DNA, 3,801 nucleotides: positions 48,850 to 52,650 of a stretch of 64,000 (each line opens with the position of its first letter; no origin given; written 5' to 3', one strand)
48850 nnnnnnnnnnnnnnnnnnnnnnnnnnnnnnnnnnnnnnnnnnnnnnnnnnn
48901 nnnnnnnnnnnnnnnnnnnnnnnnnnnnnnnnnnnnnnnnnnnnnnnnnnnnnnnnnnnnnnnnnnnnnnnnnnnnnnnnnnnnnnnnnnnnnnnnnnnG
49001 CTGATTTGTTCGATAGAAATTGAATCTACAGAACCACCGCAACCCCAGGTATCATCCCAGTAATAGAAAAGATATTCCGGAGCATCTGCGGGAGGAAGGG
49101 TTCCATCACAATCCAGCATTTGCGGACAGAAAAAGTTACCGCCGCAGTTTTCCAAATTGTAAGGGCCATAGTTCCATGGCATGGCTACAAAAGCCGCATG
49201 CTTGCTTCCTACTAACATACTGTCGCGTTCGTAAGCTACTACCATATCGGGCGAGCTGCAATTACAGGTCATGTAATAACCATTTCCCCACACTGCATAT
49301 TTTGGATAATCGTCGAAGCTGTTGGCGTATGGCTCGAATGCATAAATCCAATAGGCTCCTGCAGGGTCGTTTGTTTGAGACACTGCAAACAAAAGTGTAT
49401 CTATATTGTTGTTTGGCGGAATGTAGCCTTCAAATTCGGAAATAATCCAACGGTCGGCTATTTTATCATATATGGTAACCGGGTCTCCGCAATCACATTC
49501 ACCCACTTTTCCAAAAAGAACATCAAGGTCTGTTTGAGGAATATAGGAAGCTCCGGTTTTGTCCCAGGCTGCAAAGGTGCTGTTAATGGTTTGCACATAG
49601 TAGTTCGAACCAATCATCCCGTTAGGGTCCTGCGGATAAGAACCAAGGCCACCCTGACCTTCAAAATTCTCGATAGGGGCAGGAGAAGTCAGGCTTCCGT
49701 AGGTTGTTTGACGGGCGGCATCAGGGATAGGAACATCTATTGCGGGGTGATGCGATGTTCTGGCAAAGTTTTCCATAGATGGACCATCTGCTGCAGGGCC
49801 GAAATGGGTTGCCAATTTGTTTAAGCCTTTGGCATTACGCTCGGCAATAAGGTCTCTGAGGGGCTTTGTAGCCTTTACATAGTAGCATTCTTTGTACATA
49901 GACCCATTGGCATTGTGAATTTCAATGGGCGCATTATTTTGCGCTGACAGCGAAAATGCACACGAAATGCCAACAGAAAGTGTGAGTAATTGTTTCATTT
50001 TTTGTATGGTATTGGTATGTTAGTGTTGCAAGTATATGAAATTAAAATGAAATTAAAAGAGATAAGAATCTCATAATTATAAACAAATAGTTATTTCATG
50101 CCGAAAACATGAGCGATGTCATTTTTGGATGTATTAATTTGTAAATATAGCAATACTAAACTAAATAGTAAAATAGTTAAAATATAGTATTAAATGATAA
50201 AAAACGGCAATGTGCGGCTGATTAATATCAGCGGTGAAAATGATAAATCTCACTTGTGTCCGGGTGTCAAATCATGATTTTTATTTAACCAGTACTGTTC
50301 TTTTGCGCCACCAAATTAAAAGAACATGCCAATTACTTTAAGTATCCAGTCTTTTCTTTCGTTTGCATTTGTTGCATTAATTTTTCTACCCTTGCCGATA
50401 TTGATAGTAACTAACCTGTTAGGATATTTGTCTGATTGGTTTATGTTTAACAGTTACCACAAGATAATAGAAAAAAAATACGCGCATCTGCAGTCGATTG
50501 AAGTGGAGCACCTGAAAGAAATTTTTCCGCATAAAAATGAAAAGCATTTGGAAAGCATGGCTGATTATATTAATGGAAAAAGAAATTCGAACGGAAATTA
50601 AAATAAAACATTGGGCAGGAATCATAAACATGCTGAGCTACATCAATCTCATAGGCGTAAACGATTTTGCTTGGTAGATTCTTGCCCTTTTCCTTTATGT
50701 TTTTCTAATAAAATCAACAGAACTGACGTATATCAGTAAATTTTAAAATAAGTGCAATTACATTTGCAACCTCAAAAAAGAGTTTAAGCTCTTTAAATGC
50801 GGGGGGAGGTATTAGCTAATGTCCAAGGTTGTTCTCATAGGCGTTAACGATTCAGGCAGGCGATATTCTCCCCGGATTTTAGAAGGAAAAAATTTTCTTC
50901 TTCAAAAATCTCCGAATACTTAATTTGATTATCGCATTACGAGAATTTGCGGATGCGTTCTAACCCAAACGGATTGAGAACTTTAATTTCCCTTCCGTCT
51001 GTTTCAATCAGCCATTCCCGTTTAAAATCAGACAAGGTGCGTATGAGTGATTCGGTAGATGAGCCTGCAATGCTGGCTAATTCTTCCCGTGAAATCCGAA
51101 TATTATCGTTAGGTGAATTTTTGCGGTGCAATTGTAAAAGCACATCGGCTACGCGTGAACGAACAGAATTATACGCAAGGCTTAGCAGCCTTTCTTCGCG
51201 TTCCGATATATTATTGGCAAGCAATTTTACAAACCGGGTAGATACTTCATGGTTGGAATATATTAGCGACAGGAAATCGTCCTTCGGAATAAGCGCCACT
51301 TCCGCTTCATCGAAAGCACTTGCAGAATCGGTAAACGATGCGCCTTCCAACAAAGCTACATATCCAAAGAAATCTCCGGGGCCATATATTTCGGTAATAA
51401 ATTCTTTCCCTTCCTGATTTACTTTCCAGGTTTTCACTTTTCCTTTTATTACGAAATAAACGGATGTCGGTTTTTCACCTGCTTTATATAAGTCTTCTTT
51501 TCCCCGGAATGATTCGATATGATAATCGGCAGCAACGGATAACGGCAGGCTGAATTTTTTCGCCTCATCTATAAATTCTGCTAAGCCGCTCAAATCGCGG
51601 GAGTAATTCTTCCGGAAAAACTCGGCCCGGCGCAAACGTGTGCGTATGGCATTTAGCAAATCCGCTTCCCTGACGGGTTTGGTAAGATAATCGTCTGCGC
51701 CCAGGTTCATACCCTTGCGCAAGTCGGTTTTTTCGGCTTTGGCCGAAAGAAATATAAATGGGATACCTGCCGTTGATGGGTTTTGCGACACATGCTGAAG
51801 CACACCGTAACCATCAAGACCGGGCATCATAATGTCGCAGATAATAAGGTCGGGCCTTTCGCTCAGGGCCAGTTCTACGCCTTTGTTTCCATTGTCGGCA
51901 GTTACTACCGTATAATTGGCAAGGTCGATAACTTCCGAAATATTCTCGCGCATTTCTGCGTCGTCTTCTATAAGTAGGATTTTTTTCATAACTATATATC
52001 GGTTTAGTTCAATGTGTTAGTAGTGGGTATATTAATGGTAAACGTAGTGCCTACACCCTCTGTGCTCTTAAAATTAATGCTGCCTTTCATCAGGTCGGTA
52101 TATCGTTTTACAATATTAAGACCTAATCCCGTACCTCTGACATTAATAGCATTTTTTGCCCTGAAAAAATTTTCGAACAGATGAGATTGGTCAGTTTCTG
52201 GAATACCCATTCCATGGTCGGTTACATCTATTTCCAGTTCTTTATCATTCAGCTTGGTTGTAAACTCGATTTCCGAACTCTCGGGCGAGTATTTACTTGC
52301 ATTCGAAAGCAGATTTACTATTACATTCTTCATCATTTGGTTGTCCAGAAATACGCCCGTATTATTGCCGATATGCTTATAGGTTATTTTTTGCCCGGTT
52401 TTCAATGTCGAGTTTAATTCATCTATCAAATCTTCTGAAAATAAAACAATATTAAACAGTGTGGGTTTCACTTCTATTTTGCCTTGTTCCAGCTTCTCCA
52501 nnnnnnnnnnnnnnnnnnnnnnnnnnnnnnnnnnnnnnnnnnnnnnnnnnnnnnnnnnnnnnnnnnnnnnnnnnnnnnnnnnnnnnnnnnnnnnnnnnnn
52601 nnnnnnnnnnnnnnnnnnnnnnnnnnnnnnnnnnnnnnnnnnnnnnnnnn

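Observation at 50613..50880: Two tandem 75-nt hairpin RNAs with different stems but the same 20-nt core, beside the REC-Crp/Fnr gene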

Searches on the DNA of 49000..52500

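Call 3: search_rna_families(source=window, start=49000, end=52500, threshold=evalue, max_evalue=10, show_alignments=3)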
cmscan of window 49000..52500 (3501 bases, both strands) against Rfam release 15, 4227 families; matches with E-value up to 10: 1.
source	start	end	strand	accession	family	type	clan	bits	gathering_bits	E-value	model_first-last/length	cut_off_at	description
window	50617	50636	-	RF02182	ST7-AS2_2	Gene; lncRNA;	-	13.9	45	6.4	28-47/47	no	ST7 antisense RNA 2 conserved region 2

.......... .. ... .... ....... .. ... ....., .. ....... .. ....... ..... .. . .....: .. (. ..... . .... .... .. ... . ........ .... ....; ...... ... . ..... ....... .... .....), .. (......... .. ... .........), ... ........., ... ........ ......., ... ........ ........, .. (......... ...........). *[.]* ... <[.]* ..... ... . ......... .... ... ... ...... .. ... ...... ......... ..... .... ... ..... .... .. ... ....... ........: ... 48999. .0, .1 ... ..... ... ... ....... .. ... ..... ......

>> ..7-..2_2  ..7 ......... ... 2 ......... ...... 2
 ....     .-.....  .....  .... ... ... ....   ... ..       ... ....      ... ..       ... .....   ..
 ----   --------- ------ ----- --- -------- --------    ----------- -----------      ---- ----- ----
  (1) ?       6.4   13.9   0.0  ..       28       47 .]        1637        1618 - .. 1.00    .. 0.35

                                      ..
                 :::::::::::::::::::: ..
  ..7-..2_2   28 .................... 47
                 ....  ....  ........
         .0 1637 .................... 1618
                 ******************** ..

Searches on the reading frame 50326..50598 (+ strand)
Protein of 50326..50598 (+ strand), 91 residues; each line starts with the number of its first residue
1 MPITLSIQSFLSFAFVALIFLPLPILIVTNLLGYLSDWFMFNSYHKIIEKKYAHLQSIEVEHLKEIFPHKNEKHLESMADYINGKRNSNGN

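Call 35: find_homologous_proteins(query=window:50326-50598:+, max_evalue=0.001)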
Query window:50326-50598:+ (91 aa): 3 proteins with E <= 0.001 among 11 candidates.
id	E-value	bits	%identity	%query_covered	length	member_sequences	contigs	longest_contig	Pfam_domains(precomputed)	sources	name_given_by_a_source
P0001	5.5e-53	195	99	100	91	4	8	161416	-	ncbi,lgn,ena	-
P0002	1.1e-32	130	66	99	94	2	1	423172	-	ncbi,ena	-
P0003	2.3e-7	49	67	51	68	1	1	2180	-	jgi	-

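Call 36: find_encoding_contigs(protein=P0001, flank=3000, max_places=10)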
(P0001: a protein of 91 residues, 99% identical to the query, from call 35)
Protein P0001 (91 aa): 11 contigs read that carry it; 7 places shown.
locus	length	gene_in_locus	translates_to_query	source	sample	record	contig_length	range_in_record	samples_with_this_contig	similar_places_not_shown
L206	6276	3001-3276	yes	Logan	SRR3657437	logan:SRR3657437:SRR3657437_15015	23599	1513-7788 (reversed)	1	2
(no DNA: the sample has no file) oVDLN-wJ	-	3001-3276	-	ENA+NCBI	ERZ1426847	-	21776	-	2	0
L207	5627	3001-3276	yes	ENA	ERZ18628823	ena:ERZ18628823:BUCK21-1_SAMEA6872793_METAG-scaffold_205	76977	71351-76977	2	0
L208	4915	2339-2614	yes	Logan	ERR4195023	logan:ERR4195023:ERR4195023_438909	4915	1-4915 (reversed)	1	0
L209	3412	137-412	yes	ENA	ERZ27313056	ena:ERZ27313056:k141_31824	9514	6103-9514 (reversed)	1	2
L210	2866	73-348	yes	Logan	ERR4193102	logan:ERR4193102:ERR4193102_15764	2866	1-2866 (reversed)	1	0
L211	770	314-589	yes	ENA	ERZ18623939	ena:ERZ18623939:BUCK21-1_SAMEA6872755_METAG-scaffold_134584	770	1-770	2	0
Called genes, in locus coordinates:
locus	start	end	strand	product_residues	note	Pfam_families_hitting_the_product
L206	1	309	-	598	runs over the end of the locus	PF18962:Por_Secre_tail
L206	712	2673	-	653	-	PF18962:Por_Secre_tail (weak)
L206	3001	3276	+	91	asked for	-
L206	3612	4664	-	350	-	PF00072:Response_reg, PF00027:cNMP_binding, PF13545:HTH_Crp_2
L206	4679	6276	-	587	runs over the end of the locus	PF05227:CHASE3, PF00512:HisKA, PF02518:HATPase_c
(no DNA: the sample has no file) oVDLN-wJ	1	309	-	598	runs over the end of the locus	PF18962:Por_Secre_tail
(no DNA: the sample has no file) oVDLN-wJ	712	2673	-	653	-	PF18962:Por_Secre_tail (weak)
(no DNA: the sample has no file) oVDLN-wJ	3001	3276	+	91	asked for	-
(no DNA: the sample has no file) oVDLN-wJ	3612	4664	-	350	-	PF00072:Response_reg, PF00027:cNMP_binding, PF13545:HTH_Crp_2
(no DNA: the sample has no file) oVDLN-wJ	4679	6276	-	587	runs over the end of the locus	PF05227:CHASE3, PF00512:HisKA, PF02518:HATPase_c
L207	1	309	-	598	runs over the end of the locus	PF18962:Por_Secre_tail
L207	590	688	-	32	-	-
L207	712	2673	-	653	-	PF18962:Por_Secre_tail (weak)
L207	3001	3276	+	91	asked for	-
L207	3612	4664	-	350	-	PF00072:Response_reg, PF00027:cNMP_binding, PF13545:HTH_Crp_2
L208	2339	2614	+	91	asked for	-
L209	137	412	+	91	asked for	-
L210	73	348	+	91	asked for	-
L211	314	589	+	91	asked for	-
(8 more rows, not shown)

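Call 37: find_encoding_contigs(protein=P0002, flank=3000, max_places=10)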
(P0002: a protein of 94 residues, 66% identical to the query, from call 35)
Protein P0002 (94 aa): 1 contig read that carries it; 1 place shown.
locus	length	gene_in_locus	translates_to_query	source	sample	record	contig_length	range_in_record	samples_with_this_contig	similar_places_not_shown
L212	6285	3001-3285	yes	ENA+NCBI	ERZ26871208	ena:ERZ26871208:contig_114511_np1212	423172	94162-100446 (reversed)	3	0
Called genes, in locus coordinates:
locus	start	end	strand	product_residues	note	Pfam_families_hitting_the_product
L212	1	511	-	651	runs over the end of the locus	PF18962:Por_Secre_tail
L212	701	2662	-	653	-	PF18962:Por_Secre_tail (faint)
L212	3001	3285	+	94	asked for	-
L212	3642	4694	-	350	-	PF00072:Response_reg, PF00027:cNMP_binding, PF13545:HTH_Crp_2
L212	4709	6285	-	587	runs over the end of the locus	PF05227:CHASE3, PF00512:HisKA, PF02518:HATPase_c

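Call 38: find_encoding_contigs(protein=P0003, flank=3000, max_places=10)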
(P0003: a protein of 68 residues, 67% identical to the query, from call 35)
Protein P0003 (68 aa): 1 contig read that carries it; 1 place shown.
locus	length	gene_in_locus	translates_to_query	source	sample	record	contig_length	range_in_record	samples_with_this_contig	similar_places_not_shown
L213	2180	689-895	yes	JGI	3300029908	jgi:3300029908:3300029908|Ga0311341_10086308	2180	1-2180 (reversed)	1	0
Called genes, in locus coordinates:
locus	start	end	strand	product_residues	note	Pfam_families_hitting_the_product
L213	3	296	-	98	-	?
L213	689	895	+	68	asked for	-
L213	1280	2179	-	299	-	?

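Call 61: search_protein_families(library=pfam, proteins=[window:50326-50598:+], max_evalue=0.01)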
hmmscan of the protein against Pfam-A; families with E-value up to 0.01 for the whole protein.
window:50326-50598:+ (91 aa): 0 families
